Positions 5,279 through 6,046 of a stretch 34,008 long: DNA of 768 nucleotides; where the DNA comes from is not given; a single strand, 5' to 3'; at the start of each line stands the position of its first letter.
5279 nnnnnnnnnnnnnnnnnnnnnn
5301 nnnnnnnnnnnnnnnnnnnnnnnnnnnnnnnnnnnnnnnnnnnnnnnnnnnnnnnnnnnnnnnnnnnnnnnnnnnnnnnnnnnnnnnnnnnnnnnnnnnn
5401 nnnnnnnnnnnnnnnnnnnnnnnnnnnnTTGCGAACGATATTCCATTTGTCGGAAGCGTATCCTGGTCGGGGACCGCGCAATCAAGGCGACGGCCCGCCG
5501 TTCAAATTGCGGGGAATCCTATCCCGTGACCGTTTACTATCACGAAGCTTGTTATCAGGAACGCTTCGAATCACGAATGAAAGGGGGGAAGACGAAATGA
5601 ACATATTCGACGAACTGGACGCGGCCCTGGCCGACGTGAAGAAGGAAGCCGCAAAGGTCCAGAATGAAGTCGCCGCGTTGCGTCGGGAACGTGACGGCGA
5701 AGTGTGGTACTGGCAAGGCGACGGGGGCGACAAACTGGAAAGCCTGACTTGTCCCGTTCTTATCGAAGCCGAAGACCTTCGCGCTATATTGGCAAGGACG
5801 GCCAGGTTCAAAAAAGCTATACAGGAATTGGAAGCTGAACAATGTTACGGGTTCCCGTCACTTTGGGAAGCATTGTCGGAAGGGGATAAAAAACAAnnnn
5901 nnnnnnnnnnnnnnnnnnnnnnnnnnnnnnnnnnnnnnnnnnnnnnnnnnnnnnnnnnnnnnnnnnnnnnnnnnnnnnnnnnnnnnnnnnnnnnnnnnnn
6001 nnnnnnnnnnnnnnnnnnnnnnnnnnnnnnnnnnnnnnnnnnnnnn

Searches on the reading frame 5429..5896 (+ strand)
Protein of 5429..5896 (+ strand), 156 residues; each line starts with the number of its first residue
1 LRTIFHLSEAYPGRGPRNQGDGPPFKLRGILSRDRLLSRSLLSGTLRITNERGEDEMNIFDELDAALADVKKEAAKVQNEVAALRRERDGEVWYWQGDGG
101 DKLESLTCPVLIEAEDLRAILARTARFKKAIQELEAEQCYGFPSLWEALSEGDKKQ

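Call 51: search_protein_families(library=pfam, proteins=[window:5429-5896:+], max_evalue=0.05)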
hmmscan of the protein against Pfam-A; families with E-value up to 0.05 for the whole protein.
window:5429-5896:+ (156 aa): 1 family
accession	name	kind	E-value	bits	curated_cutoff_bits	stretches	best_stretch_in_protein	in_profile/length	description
PF06013.18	WXG100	-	0.022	15.4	27.3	1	60-105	6-51/86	Proteins of 100 residues with WXG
